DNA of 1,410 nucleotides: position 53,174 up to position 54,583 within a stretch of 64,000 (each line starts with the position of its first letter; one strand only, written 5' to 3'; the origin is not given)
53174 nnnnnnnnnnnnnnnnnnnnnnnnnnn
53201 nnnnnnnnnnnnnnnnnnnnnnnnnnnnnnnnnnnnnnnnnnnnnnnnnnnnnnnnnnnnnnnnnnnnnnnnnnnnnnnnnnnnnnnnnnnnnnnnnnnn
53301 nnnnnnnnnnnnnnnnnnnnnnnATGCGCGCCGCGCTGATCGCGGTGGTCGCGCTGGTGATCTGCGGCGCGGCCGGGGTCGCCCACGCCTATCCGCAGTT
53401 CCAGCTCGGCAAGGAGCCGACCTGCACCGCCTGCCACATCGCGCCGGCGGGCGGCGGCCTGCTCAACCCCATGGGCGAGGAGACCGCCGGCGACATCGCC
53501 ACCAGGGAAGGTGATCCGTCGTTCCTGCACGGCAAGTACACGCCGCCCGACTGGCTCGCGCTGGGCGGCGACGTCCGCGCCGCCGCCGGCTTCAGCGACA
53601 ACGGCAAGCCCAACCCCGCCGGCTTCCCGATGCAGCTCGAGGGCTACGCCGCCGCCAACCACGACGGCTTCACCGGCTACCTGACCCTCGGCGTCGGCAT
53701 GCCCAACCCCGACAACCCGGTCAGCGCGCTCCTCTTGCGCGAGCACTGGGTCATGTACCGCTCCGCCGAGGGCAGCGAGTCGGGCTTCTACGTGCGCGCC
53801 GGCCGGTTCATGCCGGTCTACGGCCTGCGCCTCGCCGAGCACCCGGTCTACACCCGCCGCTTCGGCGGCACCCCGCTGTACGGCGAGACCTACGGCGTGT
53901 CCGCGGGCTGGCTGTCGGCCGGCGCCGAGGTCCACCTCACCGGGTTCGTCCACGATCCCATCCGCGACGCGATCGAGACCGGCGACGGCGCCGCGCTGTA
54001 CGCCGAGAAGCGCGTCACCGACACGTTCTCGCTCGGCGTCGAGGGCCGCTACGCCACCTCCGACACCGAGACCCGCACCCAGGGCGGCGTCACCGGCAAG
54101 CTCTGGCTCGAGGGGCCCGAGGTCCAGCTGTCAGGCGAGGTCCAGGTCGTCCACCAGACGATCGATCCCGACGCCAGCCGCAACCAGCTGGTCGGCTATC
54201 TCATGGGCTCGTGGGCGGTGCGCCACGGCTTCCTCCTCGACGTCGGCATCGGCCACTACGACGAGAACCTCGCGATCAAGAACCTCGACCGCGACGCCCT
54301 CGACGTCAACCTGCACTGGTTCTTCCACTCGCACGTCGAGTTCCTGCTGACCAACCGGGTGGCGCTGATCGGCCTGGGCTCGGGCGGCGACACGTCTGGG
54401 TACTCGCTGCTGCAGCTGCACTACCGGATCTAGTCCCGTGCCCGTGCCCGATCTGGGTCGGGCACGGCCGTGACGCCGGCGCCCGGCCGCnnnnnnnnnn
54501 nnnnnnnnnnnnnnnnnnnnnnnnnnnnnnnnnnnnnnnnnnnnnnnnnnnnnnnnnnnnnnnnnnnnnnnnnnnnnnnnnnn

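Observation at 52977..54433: Translationally coupled pair: a CX4CH mini-lipoprotein and an outer-membrane-barrel-like protein with an N-terminal CXXCH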

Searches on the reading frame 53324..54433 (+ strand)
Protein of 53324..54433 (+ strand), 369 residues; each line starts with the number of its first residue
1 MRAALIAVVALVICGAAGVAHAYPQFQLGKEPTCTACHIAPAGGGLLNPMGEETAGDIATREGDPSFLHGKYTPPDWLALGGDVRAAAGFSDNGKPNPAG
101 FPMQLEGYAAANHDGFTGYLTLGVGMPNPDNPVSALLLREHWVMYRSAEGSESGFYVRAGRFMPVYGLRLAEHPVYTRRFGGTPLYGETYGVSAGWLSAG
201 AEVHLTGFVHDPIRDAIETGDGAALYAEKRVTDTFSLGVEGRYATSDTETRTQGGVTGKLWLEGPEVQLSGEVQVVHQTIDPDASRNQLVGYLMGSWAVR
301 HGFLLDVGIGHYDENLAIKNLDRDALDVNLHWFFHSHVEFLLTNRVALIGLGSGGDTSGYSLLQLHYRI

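Call 3: search_protein_families(library=pfam, proteins=[window:53324-54433:+], max_evalue=10)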
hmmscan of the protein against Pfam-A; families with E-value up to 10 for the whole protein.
window:53324-54433:+ (369 aa): 0 families

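Call 4: search_protein_families(library=ncbifam, proteins=[window:53324-54433:+], max_evalue=10)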
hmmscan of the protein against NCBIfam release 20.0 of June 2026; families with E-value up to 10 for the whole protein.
window:53324-54433:+ (369 aa): 0 families

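Call 5: find_homologous_proteins(query=window:53324-54433:+, max_evalue=0.001)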
Query window:53324-54433:+ (369 aa): 954 proteins with E <= 0.001 among 8000 candidates; the best 120 are listed.
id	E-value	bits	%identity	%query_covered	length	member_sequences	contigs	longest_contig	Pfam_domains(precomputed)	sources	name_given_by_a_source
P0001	1.6e-250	849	99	100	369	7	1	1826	-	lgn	-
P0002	5.7e-152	525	63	94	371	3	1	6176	-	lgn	-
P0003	6.0e-150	518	64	94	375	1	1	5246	-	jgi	-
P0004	1.6e-149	517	62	98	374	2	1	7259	-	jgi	jgi:hypothetical protein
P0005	1.8e-148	513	62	100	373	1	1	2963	-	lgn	-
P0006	4.0e-148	512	62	95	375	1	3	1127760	-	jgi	jgi:hypothetical protein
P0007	9.7e-139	481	58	98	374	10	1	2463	-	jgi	jgi:hypothetical protein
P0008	2.2e-138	480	59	99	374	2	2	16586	-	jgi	jgi:hypothetical protein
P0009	1.8e-135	470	59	95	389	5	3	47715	-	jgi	jgi:hypothetical protein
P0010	1.6e-134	467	58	99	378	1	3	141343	-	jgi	jgi:hypothetical protein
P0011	1.2e-133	464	58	98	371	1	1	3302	-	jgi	jgi:hypothetical protein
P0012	2.6e-133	463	59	97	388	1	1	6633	-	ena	-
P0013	6.0e-132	459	55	98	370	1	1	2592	-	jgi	-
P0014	1.4e-130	454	55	99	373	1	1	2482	-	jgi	jgi:hypothetical protein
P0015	2.5e-130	453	57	95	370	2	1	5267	-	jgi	jgi:hypothetical protein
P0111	1.5e-111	392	49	100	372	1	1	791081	-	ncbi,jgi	ncbi:MAG TPA: hypothetical protein VGM88_01745 [Kofleriaceae bacterium]|jgi:hypothetical protein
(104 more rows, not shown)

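Call 15: search_protein_representatives(protein=window:53324-54433:+)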
Query: 369 residues. Proteins with E-value up to 0.001 (for the whole library): 897; up to 1e-10: 366; up to 1e-30: 69. The best 150 are listed.
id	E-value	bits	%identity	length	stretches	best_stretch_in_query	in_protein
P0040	2.9e-123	428.4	57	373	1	5-369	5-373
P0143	3.6e-101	355.7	53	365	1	1-369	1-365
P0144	1.7e-95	337.0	48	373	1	2-369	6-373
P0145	3.1e-94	332.8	49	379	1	4-369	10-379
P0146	9.6e-93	327.9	44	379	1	6-369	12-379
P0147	1.3e-88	314.3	44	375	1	4-369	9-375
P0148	6.4e-83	295.6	54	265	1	114-369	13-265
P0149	1.5e-82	294.4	52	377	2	136-369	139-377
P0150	8.1e-78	278.8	47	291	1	79-369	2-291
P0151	1.9e-72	261.2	43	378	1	1-368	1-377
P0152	3.6e-71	256.9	41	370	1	2-367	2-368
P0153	8.7e-67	242.5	41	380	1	3-368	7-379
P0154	1.4e-64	235.2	42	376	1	8-368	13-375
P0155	1.0e-63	232.4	52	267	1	148-350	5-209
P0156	1.2e-61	225.6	40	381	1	2-368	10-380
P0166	4.2e-52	194.2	34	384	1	6-368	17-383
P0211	2.0e-30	122.8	30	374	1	15-323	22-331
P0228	2.1e-26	109.6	29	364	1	12-339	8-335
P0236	1.5e-24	103.5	30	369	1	10-341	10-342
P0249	1.7e-23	100.0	30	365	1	12-316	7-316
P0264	3.1e-21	92.6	27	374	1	7-367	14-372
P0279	5.1e-20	88.6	30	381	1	9-340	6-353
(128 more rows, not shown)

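Call 19: find_encoding_contigs(protein=P0006, flank=6000, max_places=2)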
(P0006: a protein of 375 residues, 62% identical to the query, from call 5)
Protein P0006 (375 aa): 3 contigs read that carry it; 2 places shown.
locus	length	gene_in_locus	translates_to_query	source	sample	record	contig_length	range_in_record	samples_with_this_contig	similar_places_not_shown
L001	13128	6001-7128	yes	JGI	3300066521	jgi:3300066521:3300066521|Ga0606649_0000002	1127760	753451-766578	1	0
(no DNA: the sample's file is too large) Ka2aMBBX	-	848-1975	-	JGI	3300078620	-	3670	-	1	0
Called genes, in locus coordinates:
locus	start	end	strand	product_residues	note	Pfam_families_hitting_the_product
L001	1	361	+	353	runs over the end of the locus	PF22599:SecDF_P1_head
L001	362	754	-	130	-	PF04241:DUF423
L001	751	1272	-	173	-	PF13671:AAA_33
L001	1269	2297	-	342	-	PF01137:RTC, PF05189:RTC_insert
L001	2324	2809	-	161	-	-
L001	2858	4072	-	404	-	PF01139:RtcB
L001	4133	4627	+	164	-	PF01025:GrpE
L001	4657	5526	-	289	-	-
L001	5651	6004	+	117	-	-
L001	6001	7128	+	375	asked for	-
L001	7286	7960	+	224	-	-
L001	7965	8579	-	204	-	-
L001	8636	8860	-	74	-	-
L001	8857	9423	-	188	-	-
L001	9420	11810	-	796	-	PF08487:VIT, PF05762:VWA_CoxE (weak), PF00092:VWA, PF13519:VWA_2, PF13768:VWA_3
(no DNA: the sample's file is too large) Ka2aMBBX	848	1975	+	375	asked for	-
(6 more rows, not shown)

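Call 20: find_encoding_contigs(protein=P0111, flank=6000, max_places=2)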
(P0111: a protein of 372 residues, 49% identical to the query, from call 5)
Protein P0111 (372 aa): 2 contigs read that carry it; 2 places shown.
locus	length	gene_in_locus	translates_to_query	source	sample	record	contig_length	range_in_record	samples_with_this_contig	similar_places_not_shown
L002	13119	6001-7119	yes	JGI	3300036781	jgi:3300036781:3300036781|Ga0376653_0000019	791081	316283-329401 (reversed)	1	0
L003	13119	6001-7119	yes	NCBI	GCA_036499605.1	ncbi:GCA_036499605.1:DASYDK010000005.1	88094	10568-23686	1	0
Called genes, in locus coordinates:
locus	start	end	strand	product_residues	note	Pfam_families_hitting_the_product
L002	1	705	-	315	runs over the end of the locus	PF13793:Pribosyltran_N, PF00156:Pribosyltran, PF14572:Pribosyl_synth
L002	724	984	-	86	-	PF03966:Trm112p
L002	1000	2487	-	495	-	PF13505:OMP_b-brl, PF02412:TSP_3 (faint), PF00691:OmpA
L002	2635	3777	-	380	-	-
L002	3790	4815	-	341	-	PF00762:Ferrochelatase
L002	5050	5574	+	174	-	-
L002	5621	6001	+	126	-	-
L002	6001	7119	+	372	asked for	-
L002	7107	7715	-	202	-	PF04542:Sigma70_r2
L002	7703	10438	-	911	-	PF00069:Pkinase, PF07714:PK_Tyr_Ser-Thr, PF13374:TPR_10 (faint), PF13424:TPR_12 (weak)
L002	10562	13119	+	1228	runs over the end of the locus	-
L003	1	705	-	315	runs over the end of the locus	PF13793:Pribosyltran_N, PF00156:Pribosyltran, PF14572:Pribosyl_synth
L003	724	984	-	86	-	PF03966:Trm112p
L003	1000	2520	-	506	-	PF13505:OMP_b-brl, PF02412:TSP_3 (faint), PF00691:OmpA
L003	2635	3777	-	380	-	-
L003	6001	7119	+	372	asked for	-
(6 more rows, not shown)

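Call 24: predict_structure(alignment_id=A1)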
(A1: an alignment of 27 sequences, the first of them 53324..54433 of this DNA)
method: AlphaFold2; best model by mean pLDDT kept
length: 369 residues; sequences in the alignment: 27
mean_pLDDT: 69.7   pTM: 0.72
mean pLDDT of the five models: 69.7, 69.6, 68.4, 67.1, 65.9
residues with pLDDT >= 90: 16; 70-90: 225; 50-70: 60; < 50: 68
segments of 3 or more residues with pLDDT < 50: 14-65, 170-185
pLDDT, mean of each block of 10 residues (from residue 1): 65 42 30 33 25 27 51 78 78 73 74 84 73 73 78 78 65 40 55 82 87 75 87 87 89 87 81 86 80 82 81 73 79 76 78 70 80
secondary structure, 60 per line:
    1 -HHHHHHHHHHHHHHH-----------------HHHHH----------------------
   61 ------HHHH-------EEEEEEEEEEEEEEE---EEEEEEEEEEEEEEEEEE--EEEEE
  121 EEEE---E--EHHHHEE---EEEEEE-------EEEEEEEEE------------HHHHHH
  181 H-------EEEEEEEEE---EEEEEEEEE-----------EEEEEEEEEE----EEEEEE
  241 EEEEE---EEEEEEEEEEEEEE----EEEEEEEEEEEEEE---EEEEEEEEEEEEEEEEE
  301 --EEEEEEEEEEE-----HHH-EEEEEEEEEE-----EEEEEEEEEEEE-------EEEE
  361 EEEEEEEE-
elements in order: H2-16 H34-38 H67-70 E78-92 E96-113 E116-124 H132-135 E141-146 E154-162 H175-181 E189-197 E201-209 E221-230 E235-245 E249-262 E267-280 E284-300 E303-313 E323-332 E338-349 E357-368

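Call 28: search_solved_structures(query=A1, max_evalue=10)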
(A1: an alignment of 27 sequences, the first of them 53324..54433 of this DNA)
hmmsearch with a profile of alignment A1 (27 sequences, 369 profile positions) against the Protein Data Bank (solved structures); distinct sequences matched with E-value up to 10: 2.
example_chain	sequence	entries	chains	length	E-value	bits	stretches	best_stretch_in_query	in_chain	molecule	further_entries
3o5c_A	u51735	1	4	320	0.23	13.9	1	19-50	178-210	Cytochrome c551 peroxidase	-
2bye_A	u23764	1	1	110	0.82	12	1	255-304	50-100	PHOSPHOLIPASE C, EPSILON 1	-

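Call 41: find_related_loci(query=A1, collection=genome_contigs, flank=4000)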
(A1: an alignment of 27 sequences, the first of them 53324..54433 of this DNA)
Query A1 (369 aa) in genome_contigs; peptide patterns used: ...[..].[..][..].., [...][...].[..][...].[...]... (x = any residue, [..] = any of these).
195 stretches matched a pattern; 149 encode a relative of the query (tblastn E <= 1e-3); the best 80 are kept; 80 distinct loci.
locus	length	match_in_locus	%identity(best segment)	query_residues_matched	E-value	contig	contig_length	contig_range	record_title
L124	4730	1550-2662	57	1-369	2e-129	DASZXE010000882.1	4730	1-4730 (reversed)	MAG TPA_asm: Kofleriaceae bacterium isolate SMAG_U6175 k141_162004, whole genome shotgun sequence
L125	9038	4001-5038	56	23-369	1e-126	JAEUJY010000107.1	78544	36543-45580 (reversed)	MAG: Myxococcales bacterium isolate new MAG-81 k141_1928423, whole genome shotgun sequence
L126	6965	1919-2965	54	19-369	3e-121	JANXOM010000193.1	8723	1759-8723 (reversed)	MAG: Deltaproteobacteria bacterium isolate GL140_1_concoct_217_sub GL140_1_k141_1097290, whole genome shotgun sequence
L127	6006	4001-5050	56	19-369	1e-120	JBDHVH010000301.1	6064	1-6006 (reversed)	MAG: Kofleriaceae bacterium isolate AS-MICRO-OLR.47 NODE_68023_length_6064_cov_5.096921, whole genome shotgun sequence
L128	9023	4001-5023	55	23-369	2e-120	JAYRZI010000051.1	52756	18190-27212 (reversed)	MAG: Haliangiales bacterium isolate EBPR_s472bin.6 NODE_349_length_52756_cov_7.818142, whole genome shotgun sequence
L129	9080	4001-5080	52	3-369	1e-119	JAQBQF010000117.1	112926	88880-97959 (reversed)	MAG: Myxococcales bacterium isolate RYN_366 scaffold_447013, whole genome shotgun sequence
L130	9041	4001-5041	55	23-369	1e-117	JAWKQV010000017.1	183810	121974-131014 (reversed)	MAG: Kofleriaceae bacterium isolate ABC1.117 ABC1.117.fa-17, whole genome shotgun sequence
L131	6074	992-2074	52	6-369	9e-117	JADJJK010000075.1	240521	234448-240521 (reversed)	MAG: Myxococcales bacterium isolate Ejby_18-Q3-R6-50_BATAC.353 tig00832199-10-2402420, whole genome shotgun sequence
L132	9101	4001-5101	54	1-367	9e-117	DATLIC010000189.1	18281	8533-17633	MAG TPA_asm: Kofleriaceae bacterium isolate SMAG_U13657 k141_1761049, whole genome shotgun sequence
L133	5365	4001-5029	54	23-369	5e-115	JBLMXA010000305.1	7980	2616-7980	MAG: Acidobacteriota bacterium isolate MAG268 PRJNA957066_bin48_renamed_304, whole genome shotgun sequence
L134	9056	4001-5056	56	17-369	9e-115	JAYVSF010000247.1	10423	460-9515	MAG: Myxococcales bacterium isolate GL74_DN_concoct_155_sub GL74_DN_concoct_155_sub_246, whole genome shotgun sequence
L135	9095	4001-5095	49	6-369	1e-114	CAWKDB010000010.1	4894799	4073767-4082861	MAG: uncultured delta proteobacterium isolate MFD05502.bin.2.30 genome assembly, contig: contig_8802, whole genome shotg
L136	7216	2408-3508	49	4-369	3e-114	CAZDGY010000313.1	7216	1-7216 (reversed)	MAG TPA_asm: uncultured Kofleriaceae bacterium isolate binchicken_co54_137 genome assembly, contig: NODE_18983_length_72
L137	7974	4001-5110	48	1-369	2e-113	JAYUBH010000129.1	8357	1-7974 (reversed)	MAG: Deltaproteobacteria bacterium isolate GFS_6721 GFS_6721_128, whole genome shotgun sequence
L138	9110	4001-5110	51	1-369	1e-113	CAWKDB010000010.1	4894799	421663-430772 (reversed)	MAG: uncultured delta proteobacterium isolate MFD05502.bin.2.30 genome assembly, contig: contig_8802, whole genome shotg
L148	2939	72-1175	51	2-369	5e-112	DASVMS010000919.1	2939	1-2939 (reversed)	MAG TPA_asm: Kofleriaceae bacterium isolate SMAG_U3106 k141_244961, whole genome shotgun sequence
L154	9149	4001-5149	46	1-369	6e-107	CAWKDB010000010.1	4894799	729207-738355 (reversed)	MAG: uncultured delta proteobacterium isolate MFD05502.bin.2.30 genome assembly, contig: contig_8802, whole genome shotg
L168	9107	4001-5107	47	2-369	5e-103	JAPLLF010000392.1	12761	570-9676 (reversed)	MAG: Proteobacteria bacterium isolate LacPavin_0920_WC57_MAG_70_8 LacPavin_0920_WC57_scaffold_67669, whole genome shotgu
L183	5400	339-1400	46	18-369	8e-101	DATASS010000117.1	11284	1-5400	MAG TPA_asm: Kofleriaceae bacterium isolate SMAG_U5526 k141_820233, whole genome shotgun sequence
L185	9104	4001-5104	47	7-369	2e-100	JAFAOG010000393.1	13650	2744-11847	MAG: Deltaproteobacteria bacterium isolate CP_BM_ER_6 BM_ER_k147_9418950, whole genome shotgun sequence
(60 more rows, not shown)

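Call 44: find_encoding_contigs(protein=P0264, flank=5000, max_places=3)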
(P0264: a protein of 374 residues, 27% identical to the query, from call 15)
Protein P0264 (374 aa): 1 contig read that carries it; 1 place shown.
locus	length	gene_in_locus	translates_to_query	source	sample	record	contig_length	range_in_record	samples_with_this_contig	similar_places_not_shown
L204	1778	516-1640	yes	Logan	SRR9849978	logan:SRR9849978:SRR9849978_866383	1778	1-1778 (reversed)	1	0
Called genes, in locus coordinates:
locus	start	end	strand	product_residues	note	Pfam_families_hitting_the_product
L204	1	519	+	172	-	?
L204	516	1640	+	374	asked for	-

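Call 45: find_encoding_contigs(protein=P0166, flank=5000, max_places=3)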
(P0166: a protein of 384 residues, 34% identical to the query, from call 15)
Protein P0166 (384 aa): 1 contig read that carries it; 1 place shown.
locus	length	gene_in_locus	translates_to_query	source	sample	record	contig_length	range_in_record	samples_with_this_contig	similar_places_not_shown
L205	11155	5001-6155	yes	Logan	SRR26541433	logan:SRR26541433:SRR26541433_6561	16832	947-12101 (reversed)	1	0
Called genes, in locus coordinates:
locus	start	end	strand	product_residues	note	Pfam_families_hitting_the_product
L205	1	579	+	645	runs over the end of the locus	PF03606:DcuC (faint), PF03553:Na_H_antiporter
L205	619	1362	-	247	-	-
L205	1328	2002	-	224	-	PF00072:Response_reg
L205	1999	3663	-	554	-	PF07719:TPR_2 (faint), PF13428:TPR_14 (faint), PF21033:RMD1-3 (faint), PF14559:TPR_19, PF13432:TPR_16, PF14559:TPR_19, PF00512:HisKA, PF02518:HATPase_c, +11 more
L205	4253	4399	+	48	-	-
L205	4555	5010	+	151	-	-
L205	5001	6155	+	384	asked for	-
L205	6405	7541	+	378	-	PF01636:APH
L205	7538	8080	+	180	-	PF01583:APS_kinase, PF08433:KTI12, PF13671:AAA_33, PF13238:AAA_18 (weak)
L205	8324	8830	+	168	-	-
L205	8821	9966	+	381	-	-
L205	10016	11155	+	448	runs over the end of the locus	-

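Call 50: find_encoding_contigs(protein=P0228, flank=5000, max_places=3)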
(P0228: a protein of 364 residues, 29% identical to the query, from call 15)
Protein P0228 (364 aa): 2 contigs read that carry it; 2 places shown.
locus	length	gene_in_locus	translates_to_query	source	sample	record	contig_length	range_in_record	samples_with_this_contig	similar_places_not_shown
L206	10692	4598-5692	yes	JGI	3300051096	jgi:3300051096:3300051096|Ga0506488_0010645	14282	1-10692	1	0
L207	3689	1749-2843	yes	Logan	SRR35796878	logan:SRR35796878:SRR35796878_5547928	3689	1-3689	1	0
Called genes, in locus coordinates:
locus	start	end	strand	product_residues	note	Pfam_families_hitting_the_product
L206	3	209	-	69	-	?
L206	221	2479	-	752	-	PF03767:Acid_phosphat_B (faint)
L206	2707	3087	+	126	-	PF13442:Cytochrome_CBB3 (weak)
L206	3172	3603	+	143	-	PF07361:Cytochrom_B562 (faint)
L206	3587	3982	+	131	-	-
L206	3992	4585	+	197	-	PF04264:YceI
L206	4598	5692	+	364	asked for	-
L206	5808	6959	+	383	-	PF00512:HisKA, PF02518:HATPase_c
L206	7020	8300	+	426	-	PF04055:Radical_SAM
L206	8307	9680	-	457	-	-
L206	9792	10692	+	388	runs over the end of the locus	PF00149:Metallophos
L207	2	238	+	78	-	?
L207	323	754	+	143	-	PF07361:Cytochrom_B562 (faint)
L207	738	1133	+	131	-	-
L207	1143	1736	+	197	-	PF04264:YceI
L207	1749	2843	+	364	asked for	-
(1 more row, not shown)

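Call 51: find_encoding_contigs(protein=P0211, flank=5000, max_places=3)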
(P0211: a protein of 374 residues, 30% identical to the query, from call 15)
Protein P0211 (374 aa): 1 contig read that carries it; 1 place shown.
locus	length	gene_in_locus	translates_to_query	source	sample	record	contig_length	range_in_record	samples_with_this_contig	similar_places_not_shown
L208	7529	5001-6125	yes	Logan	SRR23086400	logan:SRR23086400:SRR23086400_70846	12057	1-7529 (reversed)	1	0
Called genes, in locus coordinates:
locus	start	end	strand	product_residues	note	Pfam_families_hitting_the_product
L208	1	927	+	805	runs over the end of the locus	PF00133:tRNA-synt_1, PF09334:tRNA-synt_1g, PF13603:tRNA-synt_1_2, PF00133:tRNA-synt_1, PF09334:tRNA-synt_1g (weak), PF08264:Anticodon_1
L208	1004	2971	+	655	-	PF02784:Orn_Arg_deC_N, PF17810:Arg_decarb_HB, PF17944:Arg_decarbox_C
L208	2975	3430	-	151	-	PF07361:Cytochrom_B562 (weak)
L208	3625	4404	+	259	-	PF13442:Cytochrome_CBB3 (faint)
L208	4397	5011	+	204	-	PF04264:YceI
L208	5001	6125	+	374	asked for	-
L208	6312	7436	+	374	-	PF13173:AAA_14, PF13635:DUF4143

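Call 52: find_encoding_contigs(protein=P0279, flank=5000, max_places=3)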
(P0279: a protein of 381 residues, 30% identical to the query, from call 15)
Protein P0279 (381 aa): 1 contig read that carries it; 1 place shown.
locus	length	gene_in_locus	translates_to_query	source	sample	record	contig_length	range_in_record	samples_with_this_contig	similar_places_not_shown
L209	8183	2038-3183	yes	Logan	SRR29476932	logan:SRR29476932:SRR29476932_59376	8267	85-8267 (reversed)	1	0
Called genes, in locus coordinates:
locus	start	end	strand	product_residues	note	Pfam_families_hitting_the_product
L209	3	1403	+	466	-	?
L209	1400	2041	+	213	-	PF13442:Cytochrome_CBB3 (faint)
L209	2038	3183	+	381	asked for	-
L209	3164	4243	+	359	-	PF16930:Porin_5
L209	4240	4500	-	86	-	-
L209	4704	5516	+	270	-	PF18810:PBECR2, PF18812:PBECR3 (faint)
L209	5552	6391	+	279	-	-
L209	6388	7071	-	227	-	-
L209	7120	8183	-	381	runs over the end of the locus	?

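Call 71: list_cluster_members(proteins=[P0228, P0211, P0279, P0264, P0166, P0236, P0249, P0001, P0121])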
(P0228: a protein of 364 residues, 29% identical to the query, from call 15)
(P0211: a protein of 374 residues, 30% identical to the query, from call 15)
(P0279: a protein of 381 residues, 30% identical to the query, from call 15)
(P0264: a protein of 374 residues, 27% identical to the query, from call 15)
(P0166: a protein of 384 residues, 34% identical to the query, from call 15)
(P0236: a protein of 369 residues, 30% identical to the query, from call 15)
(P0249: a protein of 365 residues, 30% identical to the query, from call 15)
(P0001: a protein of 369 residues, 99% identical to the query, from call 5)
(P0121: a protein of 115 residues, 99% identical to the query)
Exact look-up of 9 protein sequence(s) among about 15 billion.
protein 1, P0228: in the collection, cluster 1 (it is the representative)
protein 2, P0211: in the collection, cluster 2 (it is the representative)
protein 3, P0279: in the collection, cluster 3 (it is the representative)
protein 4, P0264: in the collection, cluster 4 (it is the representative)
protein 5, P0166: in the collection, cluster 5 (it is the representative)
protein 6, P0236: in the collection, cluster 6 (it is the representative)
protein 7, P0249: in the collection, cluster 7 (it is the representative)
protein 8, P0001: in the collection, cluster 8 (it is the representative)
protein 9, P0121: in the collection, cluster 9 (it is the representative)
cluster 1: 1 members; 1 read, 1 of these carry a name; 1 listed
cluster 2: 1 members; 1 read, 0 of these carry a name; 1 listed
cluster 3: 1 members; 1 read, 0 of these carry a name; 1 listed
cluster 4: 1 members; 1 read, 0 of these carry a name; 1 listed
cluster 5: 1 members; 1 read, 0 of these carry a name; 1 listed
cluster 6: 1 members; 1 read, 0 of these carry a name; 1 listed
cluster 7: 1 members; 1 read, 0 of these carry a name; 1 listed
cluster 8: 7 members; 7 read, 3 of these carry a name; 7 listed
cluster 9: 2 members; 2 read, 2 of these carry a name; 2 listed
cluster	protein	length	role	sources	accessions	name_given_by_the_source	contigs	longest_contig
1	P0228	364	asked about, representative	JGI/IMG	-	hypothetical protein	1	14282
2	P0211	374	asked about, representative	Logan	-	-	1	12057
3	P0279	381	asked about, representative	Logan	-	-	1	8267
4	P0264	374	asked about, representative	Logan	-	-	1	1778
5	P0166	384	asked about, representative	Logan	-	-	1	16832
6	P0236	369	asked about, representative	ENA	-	-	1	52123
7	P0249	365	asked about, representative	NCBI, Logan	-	-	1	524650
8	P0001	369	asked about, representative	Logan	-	-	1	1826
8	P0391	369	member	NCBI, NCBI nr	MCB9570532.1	MAG: hypothetical protein H6709_00425 [Kofleriaceae bacterium] | hypothetical protein [Kofleriaceae bacterium]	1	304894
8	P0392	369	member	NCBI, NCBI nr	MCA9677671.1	MAG: hypothetical protein KC464_21795 [Myxococcales bacterium] | hypothetical protein [Myxococcales bacterium]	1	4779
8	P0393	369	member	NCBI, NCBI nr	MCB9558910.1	MAG: hypothetical protein H6708_00720 [Kofleriaceae bacterium] | hypothetical protein [Kofleriaceae bacterium]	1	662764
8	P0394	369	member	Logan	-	-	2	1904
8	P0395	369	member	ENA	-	-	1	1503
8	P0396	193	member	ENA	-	-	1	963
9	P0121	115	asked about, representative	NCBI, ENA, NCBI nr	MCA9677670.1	MAG: hypothetical protein KC464_21790 [Myxococcales bacterium] | hypothetical protein [Myxococcales bacterium]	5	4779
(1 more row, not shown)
